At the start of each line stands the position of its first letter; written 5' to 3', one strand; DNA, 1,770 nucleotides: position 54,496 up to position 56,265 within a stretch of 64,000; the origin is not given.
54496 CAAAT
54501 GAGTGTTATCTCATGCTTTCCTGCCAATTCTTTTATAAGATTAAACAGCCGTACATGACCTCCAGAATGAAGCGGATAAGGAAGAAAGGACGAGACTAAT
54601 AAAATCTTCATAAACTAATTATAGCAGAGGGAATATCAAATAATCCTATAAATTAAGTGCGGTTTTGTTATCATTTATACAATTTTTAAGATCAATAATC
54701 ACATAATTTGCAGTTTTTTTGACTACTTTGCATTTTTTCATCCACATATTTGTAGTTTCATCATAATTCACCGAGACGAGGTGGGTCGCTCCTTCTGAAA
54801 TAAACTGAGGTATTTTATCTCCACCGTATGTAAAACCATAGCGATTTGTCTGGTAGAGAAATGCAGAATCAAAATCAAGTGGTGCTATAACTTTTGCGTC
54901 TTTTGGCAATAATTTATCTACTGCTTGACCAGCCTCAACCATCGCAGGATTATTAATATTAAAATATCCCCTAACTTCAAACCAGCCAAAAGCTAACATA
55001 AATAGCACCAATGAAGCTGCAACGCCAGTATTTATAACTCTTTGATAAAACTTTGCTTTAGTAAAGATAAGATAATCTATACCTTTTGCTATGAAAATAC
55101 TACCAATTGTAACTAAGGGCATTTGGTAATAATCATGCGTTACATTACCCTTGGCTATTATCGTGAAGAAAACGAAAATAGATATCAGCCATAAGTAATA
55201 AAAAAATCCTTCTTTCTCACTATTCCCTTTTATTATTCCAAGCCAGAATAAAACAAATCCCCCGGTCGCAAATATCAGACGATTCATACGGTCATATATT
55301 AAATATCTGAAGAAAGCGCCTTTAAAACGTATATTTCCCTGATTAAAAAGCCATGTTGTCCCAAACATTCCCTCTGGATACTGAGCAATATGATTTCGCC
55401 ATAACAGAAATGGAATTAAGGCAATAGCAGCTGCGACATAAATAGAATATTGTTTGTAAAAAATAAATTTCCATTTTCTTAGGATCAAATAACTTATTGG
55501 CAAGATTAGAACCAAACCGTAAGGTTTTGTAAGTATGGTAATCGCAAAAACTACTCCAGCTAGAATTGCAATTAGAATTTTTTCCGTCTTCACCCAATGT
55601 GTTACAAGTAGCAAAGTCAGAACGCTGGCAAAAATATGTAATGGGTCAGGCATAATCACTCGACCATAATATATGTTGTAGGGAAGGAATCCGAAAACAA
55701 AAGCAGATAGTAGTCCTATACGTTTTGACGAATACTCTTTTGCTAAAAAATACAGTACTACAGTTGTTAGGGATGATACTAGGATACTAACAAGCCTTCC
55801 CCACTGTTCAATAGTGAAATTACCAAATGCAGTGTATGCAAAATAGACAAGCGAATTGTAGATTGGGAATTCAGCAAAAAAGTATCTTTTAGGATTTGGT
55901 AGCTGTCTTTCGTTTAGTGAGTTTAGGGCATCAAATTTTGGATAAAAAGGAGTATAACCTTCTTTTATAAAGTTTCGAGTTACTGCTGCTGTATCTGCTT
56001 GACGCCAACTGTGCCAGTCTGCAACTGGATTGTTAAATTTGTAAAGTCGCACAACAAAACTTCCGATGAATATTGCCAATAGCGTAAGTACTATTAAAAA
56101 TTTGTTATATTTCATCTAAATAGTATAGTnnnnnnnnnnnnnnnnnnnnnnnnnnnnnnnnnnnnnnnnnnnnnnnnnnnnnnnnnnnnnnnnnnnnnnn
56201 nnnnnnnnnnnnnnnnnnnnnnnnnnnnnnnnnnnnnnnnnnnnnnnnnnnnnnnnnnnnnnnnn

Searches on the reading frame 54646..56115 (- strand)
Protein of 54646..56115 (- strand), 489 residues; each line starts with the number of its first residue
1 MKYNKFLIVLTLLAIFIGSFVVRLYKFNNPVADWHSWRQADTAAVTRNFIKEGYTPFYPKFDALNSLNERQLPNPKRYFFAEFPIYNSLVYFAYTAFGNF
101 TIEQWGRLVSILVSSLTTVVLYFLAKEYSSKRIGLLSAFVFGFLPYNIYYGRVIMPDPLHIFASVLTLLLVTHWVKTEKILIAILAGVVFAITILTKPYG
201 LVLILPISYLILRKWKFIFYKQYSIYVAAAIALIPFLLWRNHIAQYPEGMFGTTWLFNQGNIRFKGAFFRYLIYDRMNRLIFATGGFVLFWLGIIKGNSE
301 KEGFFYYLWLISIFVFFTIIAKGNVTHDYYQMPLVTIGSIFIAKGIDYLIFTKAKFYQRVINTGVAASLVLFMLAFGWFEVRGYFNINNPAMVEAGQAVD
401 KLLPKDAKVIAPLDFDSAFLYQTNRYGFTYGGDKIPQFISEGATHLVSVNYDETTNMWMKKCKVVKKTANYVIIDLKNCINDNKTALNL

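Call 3: search_protein_families(library=pfam, proteins=[window:54646-56115:-], max_evalue=1)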
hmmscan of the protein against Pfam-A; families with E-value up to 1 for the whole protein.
window:54646-56115:- (489 aa): 4 families
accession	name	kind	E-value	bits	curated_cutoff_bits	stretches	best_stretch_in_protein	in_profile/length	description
PF13231.12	PMT_2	-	1.4e-12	48.5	26.1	1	104-239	22-160/160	Dolichyl-phosphate-mannose-protein mannosyltransferase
PF02366.24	PMT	-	5.2e-11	43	22.7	1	105-227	84-212/245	Dolichyl-phosphate-mannose-protein mannosyltransferase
PF09913.15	DUF2142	-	0.00018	20.9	30.1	1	105-354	126-376/395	Predicted membrane protein (DUF2142)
PF16759.12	LIG3_BRCT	-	0.051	14.4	27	1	422-481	22-76/78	DNA ligase 3 BRCT domain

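Call 4: search_protein_families(library=ncbifam, proteins=[window:54646-56115:-], max_evalue=1)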
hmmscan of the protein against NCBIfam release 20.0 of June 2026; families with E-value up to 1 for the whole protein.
window:54646-56115:- (489 aa): 3 families
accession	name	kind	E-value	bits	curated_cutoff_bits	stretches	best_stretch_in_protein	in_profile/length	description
TIGR03663.1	TIGR03663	subfamily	8e-06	25.1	126.25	1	103-216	70-184/435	flippase activity-associated protein Agl23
NF052499.1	MnslTaseMT1671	equivalog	0.012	14.1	900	1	101-240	95-239/523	mannosyltransferase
TIGR04154.1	archaeo_STT3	subfamily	0.94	7.7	450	0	100-343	92-341/831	oligosaccharyl transferase, archaeosortase A system-associated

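Call 69: search_solved_structures(query=window:54646-56115:-, max_evalue=1)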
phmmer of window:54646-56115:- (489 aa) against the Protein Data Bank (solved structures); distinct sequences matched with E-value up to 1: 24.
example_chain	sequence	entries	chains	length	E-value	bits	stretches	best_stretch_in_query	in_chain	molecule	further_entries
7bvc_A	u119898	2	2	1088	0.035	16.3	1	116-207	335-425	Integral membrane indolylacetylinositol arabinosyltransferase EmbA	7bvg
7usl_H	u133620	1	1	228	0.042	16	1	52-129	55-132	M1F5 fab heavy chain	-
7mwx_A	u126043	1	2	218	0.065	15.4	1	51-166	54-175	2A12 Fab Heavy Chain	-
7mww_H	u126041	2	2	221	0.068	15.3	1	51-166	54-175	2A12 Fab Heavy chain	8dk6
7td8_E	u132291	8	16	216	0.074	15.2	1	51-167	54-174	Fab heavy chain | 10E5 Fab heavy chain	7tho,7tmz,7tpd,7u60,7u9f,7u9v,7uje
5w5x_H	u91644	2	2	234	0.16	14.1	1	52-169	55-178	3C10 Fab' heavy chain | 3C10 Fab heavy chain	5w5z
9me4_H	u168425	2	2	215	0.17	14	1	45-167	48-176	mAb475 Heavy Chain Fragment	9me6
4dgi_H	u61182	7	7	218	0.2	13.8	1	53-167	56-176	POM1 Fab Heavy chain | POM1 FAB CHAIN H | POM1 heavy chain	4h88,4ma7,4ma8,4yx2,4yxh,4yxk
5ysl_A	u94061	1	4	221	0.21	13.8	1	87-167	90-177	1H1 heavy chain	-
4web_H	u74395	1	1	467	0.3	13.2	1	51-166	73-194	Mouse Fab Heavy Chain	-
4yxl_H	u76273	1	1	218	0.3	13.2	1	53-167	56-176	POM1 FAB HEAVY CHAIN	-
7uzb_H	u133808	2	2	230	0.31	13.2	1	30-129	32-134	HSW-2 Fab heavy chain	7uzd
1a3r_H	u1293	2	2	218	0.38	12.9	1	51-166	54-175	IGG2A 8F5 FAB (HEAVY CHAIN) | IGG2A-KAPPA 8F5 FAB (HEAVY CHAIN)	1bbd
6pxg_A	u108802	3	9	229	0.41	12.8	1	77-167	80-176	G2 Fab Heavy Chain | G2 heavy chain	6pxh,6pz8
3ks0_H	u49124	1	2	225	0.55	12.3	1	55-167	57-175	Fragment Antigen Binding B2B4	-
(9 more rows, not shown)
